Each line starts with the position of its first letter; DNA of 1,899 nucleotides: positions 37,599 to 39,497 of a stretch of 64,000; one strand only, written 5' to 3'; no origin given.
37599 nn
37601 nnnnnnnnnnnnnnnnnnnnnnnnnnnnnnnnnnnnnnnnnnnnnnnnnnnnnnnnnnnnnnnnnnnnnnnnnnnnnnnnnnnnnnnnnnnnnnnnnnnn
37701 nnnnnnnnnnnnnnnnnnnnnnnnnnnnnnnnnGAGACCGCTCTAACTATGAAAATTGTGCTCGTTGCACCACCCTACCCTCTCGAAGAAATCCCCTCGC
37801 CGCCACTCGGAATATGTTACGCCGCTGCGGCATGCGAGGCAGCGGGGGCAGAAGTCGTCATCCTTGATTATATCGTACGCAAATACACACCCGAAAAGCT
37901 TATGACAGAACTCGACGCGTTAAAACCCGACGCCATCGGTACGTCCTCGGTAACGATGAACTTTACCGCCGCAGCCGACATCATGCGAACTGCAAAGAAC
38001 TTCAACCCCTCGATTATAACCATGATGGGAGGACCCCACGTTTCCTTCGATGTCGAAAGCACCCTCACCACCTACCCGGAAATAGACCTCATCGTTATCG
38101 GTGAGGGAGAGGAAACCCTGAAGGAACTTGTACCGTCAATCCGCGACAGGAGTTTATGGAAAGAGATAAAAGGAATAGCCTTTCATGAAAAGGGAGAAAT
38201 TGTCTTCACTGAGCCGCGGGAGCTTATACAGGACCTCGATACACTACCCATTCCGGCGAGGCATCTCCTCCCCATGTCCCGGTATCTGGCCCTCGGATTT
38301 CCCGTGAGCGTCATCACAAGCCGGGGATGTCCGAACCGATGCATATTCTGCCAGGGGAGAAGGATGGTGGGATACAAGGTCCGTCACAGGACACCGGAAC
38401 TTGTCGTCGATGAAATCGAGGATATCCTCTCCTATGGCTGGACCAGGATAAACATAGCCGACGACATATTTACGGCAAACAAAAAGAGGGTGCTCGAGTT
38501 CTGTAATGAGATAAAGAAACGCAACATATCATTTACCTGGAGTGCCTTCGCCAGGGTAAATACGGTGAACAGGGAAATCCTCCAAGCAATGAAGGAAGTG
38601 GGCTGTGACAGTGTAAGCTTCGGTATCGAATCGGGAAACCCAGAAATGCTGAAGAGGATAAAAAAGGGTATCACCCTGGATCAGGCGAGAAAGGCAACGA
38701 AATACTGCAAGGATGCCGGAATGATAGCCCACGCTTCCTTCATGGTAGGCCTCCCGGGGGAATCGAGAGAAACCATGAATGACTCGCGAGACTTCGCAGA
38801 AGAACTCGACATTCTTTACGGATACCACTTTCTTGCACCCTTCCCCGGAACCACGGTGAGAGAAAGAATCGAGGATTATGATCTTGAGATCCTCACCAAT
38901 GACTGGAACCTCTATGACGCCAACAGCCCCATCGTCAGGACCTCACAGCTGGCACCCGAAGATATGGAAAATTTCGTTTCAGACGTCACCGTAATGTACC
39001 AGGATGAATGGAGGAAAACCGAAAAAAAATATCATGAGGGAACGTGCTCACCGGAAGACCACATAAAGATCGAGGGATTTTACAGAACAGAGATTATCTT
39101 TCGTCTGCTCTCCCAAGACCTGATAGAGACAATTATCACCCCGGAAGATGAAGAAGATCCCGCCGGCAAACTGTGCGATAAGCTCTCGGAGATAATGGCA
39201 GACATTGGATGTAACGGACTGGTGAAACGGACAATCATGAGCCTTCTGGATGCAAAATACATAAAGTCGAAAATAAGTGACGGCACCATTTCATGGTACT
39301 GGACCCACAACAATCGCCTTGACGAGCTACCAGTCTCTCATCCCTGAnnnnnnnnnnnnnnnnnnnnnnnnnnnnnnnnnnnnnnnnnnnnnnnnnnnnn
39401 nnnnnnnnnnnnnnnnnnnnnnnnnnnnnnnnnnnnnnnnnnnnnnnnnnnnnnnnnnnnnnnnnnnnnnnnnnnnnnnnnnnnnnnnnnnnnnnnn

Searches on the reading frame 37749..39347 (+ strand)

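Call 102: search_protein_families(library=pfam, proteins=[window:37749-39347:+], max_evalue=0.0001)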
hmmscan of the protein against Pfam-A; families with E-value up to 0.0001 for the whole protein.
window:37749-39347:+ (532 aa): 2 families
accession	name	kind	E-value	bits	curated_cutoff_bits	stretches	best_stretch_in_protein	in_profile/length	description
PF04055.27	Radical_SAM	-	6.6e-31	108.2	29.5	1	188-349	1-165/166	Radical SAM superfamily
PF02310.24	B12-binding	-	2.6e-25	89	32.1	1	18-127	13-120/121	B12 binding domain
